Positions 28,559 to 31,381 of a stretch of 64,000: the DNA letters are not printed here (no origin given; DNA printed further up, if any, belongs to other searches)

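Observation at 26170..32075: AT-rich island encoding an orphan glycyl-radical eliminase with an anion permease, an SDR and LysR, but no activating enzyme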

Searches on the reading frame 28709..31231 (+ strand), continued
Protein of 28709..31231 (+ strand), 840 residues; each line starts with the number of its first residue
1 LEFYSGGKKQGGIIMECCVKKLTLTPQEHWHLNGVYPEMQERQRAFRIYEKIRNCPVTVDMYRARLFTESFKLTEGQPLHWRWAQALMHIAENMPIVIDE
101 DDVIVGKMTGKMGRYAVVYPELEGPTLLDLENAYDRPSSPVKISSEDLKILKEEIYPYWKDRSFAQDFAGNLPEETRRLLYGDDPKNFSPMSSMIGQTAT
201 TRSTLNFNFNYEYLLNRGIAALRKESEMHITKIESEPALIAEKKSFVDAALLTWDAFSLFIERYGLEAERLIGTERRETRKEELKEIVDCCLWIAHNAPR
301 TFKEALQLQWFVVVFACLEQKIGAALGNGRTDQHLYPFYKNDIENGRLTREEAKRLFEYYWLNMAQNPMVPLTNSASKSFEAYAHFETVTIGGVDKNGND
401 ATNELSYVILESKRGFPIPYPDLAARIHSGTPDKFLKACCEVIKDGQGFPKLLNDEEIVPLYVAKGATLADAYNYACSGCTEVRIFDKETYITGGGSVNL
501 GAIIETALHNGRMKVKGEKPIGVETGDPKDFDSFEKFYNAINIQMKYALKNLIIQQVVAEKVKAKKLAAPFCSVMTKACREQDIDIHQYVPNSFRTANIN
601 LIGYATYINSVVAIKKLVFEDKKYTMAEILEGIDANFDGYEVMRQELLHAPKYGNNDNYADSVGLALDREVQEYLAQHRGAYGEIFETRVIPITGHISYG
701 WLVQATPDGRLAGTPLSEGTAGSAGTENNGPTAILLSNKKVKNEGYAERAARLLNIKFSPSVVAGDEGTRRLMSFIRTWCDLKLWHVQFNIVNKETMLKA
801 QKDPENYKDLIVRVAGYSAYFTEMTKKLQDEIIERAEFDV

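Call 26: find_related_loci(query=A2, collection=genome_contigs, flank=10000)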
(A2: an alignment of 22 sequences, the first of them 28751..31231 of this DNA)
Query A2 (826 aa) in genome_contigs; peptide patterns used: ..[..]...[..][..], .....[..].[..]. (x = any residue, [..] = any of these).
598 stretches matched a pattern (row limit reached: there are more); 587 encode a relative of the query (tblastn E <= 1e-3); the best 80 are kept; 79 distinct loci.
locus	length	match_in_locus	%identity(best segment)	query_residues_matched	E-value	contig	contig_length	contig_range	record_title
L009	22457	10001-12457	54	3-823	0e+0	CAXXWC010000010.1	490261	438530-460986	MAG: Desulfobacterales bacterium isolate 0c1ee1e2-2e93-4d1f-b680-5c09bdc3d0f4 genome assembly, contig: contig_10, whole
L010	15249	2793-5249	54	1-825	0e+0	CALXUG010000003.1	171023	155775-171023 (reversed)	MAG: uncultured Clostridia bacterium isolate BRZ_EN__bin1 genome assembly, contig: BRZ_EN__NODE_110_length_171023_cov_6.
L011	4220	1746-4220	48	1-819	0e+0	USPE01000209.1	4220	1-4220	uncultured Peptococcaceae bacterium isolate UMGS1945 genome assembly, contig: NODE_8220_length_4220_cov_3.097479, whole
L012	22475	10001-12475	55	1-826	0e+0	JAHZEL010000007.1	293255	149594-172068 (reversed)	MAG: Desulfovibrionaceae bacterium isolate HRGM_Genome_2694 HRGM_Genome_2694_7, whole genome shotgun sequence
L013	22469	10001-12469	47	1-823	0e+0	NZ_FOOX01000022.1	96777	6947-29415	Desulfotruncus arcticus DSM 17038, whole genome shotgun sequence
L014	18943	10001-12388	46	27-823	0e+0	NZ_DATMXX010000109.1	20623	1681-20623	MAG: Sporomusa sp. isolate SMAG_U13131 k141_129958, whole genome shotgun sequence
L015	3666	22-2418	47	28-826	0e+0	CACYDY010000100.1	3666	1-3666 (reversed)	MAG: uncultured Ruminococcus sp. isolate RUG11849 genome assembly, contig: RUG11849_asm_100, whole genome shotgun sequen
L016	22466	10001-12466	46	1-821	0e+0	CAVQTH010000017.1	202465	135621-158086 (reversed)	MAG: uncultured delta proteobacterium isolate MFD00032.bin.2.163 genome assembly, contig: contig_13328, whole genome sho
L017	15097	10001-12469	45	3-826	0e+0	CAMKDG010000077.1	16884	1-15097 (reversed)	MAG: uncultured Desulfotomaculum sp. isolate SRR12377472_bin.7_metawrap_v1.3_MAG genome assembly, contig: SRR12377472_98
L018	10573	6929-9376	47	3-823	0e+0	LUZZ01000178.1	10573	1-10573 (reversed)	MAG: Syntrophobacterales bacterium Delta_01 Delta_01_contig_12828, whole genome shotgun sequence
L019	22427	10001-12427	45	6-826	0e+0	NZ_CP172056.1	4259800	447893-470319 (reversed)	Desulfitobacterium sp. Sab5 chromosome, complete genome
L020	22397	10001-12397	47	28-826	0e+0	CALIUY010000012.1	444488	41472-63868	MAG: uncultured Desulfobacterales bacterium isolate R1_Bin_MAXBIN__047_sub_1 genome assembly, contig: c_000000431516_par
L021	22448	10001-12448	46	11-823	0e+0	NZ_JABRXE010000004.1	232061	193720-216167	Anaerostipes faecalis strain AGMB03513 AGMB03513.4, whole genome shotgun sequence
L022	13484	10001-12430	46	9-821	0e+0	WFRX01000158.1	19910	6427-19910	MAG: bacterium isolate S015_6 k151_148854, whole genome shotgun sequence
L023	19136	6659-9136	46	1-825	0e+0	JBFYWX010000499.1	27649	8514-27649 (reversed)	MAG: Desulfobacteraceae bacterium isolate PPR_0362 k121_2198549, whole genome shotgun sequence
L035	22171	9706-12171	46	1-823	0e+0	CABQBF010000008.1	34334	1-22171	MAG TPA_asm: uncultured Peptococcaceae bacterium isolate MGYG-HGUT-00413 genome assembly, contig: GUT_GENOME009437_8, wh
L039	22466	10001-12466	46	1-823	0e+0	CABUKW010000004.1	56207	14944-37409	MAG TPA_asm: uncultured Peptococcaceae bacterium isolate MGYG-HGUT-04093 genome assembly, contig: GUT_GENOME256138_4, wh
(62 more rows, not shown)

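Call 35: search_protein_families(library=pfam, proteins=[L035:12202-13047:+, L035:13076-13939:+, L035:14018-14944:-, L035:15090-16385:-, L010:5575-6312:+, L010:9253-9981:+, L010:1219-2409:+, L010:10214-11125:-, L010:11157-12359:-, L012:15494-16400:+], max_evalue=0.00001)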
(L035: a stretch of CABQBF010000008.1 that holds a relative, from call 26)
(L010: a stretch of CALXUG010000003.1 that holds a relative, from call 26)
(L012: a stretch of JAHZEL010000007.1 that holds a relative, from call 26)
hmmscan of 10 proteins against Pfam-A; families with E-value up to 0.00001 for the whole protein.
L035:12202-13047:+ (281 aa): 1 family
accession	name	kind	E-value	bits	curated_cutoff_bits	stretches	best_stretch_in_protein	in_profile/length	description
PF04909.20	Amidohydro_2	-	4.9e-35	122.1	26.4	1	41-280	28-289/289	Amidohydrolase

L035:13076-13939:+ (287 aa): 2 families
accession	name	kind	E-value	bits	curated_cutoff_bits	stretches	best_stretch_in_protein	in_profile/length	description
PF03446.21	NAD_binding_2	-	1.7e-37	129.4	21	1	4-161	1-157/161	NAD binding domain of 6-phosphogluconate dehydrogenase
PF14833.11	NAD_binding_11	-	1.1e-23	84.3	30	1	167-281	1-120/122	NAD-binding of NADP-dependent 3-hydroxyisobutyrate dehydrogenase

L035:14018-14944:- (308 aa): 2 families
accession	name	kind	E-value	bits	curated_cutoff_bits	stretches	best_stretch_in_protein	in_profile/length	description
PF00126.33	HTH_1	-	2e-19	69.7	26.6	1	4-62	2-60/60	Bacterial regulatory helix-turn-helix protein, lysR family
PF03466.25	LysR_substrate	-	1.6e-12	47.7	28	1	89-297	5-204/209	LysR substrate binding domain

L035:15090-16385:- (431 aa): 2 families
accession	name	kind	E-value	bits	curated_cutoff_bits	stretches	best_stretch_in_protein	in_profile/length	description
PF00587.30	tRNA-synt_2b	-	2.7e-45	155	29.3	1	231-406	9-179/179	tRNA synthetase class II core domain (G, H, P, S and T)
PF02403.27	Seryl_tRNA_N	-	6.9e-35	120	28.2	1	10-116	1-108/108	Seryl-tRNA synthetase N-terminal domain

L010:5575-6312:+ (245 aa): 1 family
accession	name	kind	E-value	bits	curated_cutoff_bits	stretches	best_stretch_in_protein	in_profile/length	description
PF01925.25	TauE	-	6.8e-24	85.3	32.6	1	14-241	3-236/237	Sulfite exporter TauE/SafE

L010:9253-9981:+ (242 aa): 1 family
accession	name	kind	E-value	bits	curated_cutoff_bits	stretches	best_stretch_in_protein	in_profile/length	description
PF01925.25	TauE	-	1.4e-25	90.7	32.6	1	9-238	1-236/237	Sulfite exporter TauE/SafE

L010:1219-2409:+ (396 aa): 1 family
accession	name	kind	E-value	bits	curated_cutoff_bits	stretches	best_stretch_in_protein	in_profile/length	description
PF00155.27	Aminotran_1_2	-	1.6e-50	172.8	19.7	1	34-382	2-357/361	Aminotransferase class I and II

L010:10214-11125:- (303 aa): 3 families
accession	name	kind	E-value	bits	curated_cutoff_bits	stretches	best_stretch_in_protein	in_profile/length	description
PF03466.25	LysR_substrate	-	1.6e-48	165.3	28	1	90-294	5-206/209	LysR substrate binding domain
PF00126.33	HTH_1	-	9.2e-22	77.2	26.6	1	5-62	3-60/60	Bacterial regulatory helix-turn-helix protein, lysR family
PF12727.12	PBP_like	-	3.5e-08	33.3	27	1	151-292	57-192/193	PBP superfamily domain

L010:11157-12359:- (400 aa): 3 families
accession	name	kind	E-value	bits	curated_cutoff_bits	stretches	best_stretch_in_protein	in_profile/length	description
PF03466.25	LysR_substrate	-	8.5e-46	156.4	28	1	171-389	2-204/209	LysR substrate binding domain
PF00126.33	HTH_1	-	1.4e-20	73.4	26.6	1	89-146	3-60/60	Bacterial regulatory helix-turn-helix protein, lysR family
PF12849.12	PBP_like_2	-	1.7e-07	31.8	27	1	171-350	6-199/267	PBP superfamily domain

L012:15494-16400:+ (302 aa): 3 families
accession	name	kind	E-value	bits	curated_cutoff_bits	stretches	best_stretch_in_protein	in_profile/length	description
PF00106.31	adh_short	-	8.6e-56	188.9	26.6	1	59-266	1-183/195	short chain dehydrogenase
PF13561.12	adh_short_C2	-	3e-45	155.1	27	2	176-300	90-206/236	Enoyl-(Acyl carrier protein) reductase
PF08659.16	KR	-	1.5e-12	48.2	22.6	1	61-151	3-97/180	KR domain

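Call 45: find_encoding_contigs(protein=P0001, flank=10000, max_places=6)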
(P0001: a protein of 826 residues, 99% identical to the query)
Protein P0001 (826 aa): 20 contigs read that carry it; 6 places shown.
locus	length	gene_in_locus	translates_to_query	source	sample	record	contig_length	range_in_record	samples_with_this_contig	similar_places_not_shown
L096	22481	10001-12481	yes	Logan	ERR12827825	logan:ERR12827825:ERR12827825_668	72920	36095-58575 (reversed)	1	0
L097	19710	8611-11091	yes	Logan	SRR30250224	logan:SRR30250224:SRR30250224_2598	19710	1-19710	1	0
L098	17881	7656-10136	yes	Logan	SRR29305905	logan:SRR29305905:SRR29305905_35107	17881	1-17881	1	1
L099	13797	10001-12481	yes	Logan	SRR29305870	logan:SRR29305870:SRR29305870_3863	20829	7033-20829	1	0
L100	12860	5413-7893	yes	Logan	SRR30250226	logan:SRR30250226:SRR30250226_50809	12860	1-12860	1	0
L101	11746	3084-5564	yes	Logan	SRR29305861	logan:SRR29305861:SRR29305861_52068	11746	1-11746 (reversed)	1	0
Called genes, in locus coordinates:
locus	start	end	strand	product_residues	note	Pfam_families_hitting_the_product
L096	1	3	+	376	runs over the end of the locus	-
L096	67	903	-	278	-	PF03180:Lipoprotein_9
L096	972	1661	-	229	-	PF00528:BPD_transp_1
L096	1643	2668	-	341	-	PF00005:ABC_tran, PF02463:SMC_N, PF13304:AAA_21, PF09383:NIL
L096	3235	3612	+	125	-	PF01325:Fe_dep_repress, PF12802:MarR_2 (faint), PF02742:Fe_dep_repr_C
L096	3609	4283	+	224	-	-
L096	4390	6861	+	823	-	PF00133:tRNA-synt_1, PF01406:tRNA-synt_1e (faint), PF01921:tRNA-synt_1f (faint), PF09334:tRNA-synt_1g, PF13603:tRNA-synt_1_2, PF00133:tRNA-synt_1, PF09334:tRNA-synt_1g, PF08264:Anticodon_1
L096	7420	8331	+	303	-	PF00126:HTH_1, PF03466:LysR_substrate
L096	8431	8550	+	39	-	-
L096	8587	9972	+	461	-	PF00939:Na_sulph_symp, PF03600:CitMHS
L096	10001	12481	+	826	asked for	PF02901:PFL-like, PF01228:Gly_radical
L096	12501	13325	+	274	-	PF00106:adh_short, PF08659:KR (weak), PF13561:adh_short_C2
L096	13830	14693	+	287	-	PF00149:Metallophos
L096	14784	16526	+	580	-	PF00753:Lactamase_B, PF23023:Anti-Pycsar_Apyc1 (faint), PF12706:Lactamase_B_2, PF22505:RNase_J_b_CASP, PF07521:RMMBL, PF17770:RNase_J_C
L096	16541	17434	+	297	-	PF00574:CLP_protease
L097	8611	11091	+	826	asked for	PF02901:PFL-like, PF01228:Gly_radical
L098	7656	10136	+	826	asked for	PF02901:PFL-like, PF01228:Gly_radical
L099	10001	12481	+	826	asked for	PF02901:PFL-like, PF01228:Gly_radical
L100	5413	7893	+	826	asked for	PF02901:PFL-like, PF01228:Gly_radical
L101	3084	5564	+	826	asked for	PF02901:PFL-like, PF01228:Gly_radical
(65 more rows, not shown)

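Call 47: find_encoding_contigs(protein=P0020, flank=10000, max_places=1)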
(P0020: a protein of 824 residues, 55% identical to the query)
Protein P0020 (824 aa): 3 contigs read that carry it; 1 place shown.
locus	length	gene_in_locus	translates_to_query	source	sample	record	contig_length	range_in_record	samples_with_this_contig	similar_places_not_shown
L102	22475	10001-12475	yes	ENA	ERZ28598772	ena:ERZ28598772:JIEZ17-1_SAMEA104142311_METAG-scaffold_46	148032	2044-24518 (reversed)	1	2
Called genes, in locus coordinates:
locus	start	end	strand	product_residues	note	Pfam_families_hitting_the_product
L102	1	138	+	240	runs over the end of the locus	PF09818:ABC_ATPase (faint), PF00005:ABC_tran, PF13304:AAA_21 (weak), PF02463:SMC_N (weak)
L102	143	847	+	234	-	PF20161:VpsR (faint), PF00072:Response_reg, PF00486:Trans_reg_C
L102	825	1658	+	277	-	PF00512:HisKA, PF02518:HATPase_c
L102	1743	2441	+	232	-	PF02463:SMC_N (weak), PF00005:ABC_tran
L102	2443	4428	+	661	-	PF02687:FtsX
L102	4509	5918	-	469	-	PF07690:MFS_1, PF03137:OATP (weak)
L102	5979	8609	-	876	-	PF02901:PFL-like, PF01228:Gly_radical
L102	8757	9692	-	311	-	PF04055:Radical_SAM, PF00037:Fer4 (faint), PF12837:Fer4_6 (faint), PF12838:Fer4_7, PF13187:Fer4_9 (weak), PF13484:Fer4_16 (faint), PF14697:Fer4_21, PF13353:Fer4_12 (weak)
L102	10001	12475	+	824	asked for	PF02901:PFL-like, PF01228:Gly_radical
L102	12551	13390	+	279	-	PF00106:adh_short, PF01370:Epimerase (weak), PF02719:Polysacc_synt_2 (faint), PF08659:KR, PF13561:adh_short_C2, PF16363:GDP_Man_Dehyd (weak), PF00106:adh_short, PF13561:adh_short_C2, +1 more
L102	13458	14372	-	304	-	PF00126:HTH_1, PF03466:LysR_substrate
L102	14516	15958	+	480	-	PF00939:Na_sulph_symp, PF03600:CitMHS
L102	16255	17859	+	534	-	PF00753:Lactamase_B, PF12706:Lactamase_B_2, PF23023:Anti-Pycsar_Apyc1 (faint), PF22505:RNase_J_b_CASP, PF07521:RMMBL, PF17770:RNase_J_C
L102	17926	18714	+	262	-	PF00795:CN_hydrolase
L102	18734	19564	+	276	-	PF03446:NAD_binding_2, PF03807:F420_oxidored, PF14748:P5CR_dimer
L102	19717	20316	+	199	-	PF13676:TIR_2 (weak)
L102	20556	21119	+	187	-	PF00440:TetR_N (faint), PF14278:TetR_C_8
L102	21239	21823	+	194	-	PF00440:TetR_N, PF21597:TetR_C_43 (weak)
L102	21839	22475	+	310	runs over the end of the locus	PF00005:ABC_tran, PF13304:AAA_21 (faint), PF13732:DrrA1-3_C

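Call 48: find_encoding_contigs(protein=P0025, flank=10000, max_places=1)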
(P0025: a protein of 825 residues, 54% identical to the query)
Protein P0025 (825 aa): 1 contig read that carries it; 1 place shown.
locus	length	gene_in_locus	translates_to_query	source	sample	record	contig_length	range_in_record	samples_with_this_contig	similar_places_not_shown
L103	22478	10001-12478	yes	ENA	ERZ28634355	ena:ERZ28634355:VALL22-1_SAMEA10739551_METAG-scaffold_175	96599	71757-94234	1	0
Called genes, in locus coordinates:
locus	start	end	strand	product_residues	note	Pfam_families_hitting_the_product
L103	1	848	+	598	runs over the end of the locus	PF07833:Cu_amine_oxidN1, PF03781:FGE-sulfatase, PF12682:Flavodoxin_4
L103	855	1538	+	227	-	PF02627:CMD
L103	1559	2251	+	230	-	PF14358:DUF4405 (weak)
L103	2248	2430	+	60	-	PF18050:Cyclophil_like2 (weak)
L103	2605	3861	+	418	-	PF02342:TerD, PF10138:vWA-TerF-like, PF07002:Copine (weak)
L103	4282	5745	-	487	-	PF00512:HisKA, PF02518:HATPase_c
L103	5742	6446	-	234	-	PF00072:Response_reg, PF00486:Trans_reg_C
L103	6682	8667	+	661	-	PF03781:FGE-sulfatase, PF00756:Esterase (faint), PF01738:DLH, PF00326:Peptidase_S9 (faint), PF02230:Abhydrolase_2 (weak)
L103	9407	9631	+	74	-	-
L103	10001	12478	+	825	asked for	PF02901:PFL-like, PF01228:Gly_radical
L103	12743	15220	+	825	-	PF02901:PFL-like, PF01228:Gly_radical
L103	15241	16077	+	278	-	PF00106:adh_short, PF08659:KR, PF23441:SDR (faint), PF13561:adh_short_C2, PF00106:adh_short, PF13561:adh_short_C2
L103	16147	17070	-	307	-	PF00126:HTH_1, PF03466:LysR_substrate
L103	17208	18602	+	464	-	PF00939:Na_sulph_symp, PF03600:CitMHS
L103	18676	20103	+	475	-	PF13347:MFS_2 (weak), PF00083:Sugar_tr (weak), PF07690:MFS_1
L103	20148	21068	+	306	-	PF04055:Radical_SAM, PF13237:Fer4_10, PF12838:Fer4_7 (weak), PF13187:Fer4_9 (weak), PF14697:Fer4_21 (weak), PF00037:Fer4, PF12837:Fer4_6 (weak), PF13353:Fer4_12 (weak), +1 more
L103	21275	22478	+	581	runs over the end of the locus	-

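Call 49: find_encoding_contigs(protein=P0032, flank=10000, max_places=2)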
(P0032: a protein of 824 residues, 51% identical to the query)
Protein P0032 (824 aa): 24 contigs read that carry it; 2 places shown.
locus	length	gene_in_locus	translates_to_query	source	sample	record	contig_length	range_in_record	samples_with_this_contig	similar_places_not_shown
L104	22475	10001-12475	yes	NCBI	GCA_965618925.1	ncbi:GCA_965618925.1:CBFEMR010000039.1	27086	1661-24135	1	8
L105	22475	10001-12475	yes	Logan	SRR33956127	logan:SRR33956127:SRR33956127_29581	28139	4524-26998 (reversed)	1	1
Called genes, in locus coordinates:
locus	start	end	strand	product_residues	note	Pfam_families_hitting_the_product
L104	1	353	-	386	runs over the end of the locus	PF00155:Aminotran_1_2, PF00266:Aminotran_5 (faint), PF01041:DegT_DnrJ_EryC1 (weak), PF01053:Cys_Met_Meta_PP (weak)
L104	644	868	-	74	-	PF13443:HTH_26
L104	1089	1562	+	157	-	PF07553:Lipoprotein_Ltp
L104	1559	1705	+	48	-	-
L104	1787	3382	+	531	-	PF07969:Amidohydro_3, PF01979:Amidohydro_1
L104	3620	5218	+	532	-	PF07969:Amidohydro_3, PF01979:Amidohydro_1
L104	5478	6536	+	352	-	PF03480:DctP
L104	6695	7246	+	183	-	PF04290:DctQ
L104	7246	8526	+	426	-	PF06808:DctM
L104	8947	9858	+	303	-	PF00126:HTH_1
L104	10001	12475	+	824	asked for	PF02901:PFL-like, PF01228:Gly_radical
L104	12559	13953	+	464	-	PF00939:Na_sulph_symp, PF03600:CitMHS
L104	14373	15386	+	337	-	PF18152:DAHP_snth_FXD, PF00793:DAHP_synth_1, PF03102:NeuB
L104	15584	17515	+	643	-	PF08239:SH3_3, PF01520:Amidase_3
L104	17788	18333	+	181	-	-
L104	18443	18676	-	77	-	PF20097:DUF6487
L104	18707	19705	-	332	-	PF00126:HTH_1, PF03466:LysR_substrate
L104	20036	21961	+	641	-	PF17425:Arylsulfotran_N, PF05935:Arylsulfotrans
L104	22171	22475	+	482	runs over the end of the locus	PF14269:Arylsulfotran_2, PF05935:Arylsulfotrans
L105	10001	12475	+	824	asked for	PF02901:PFL-like, PF01228:Gly_radical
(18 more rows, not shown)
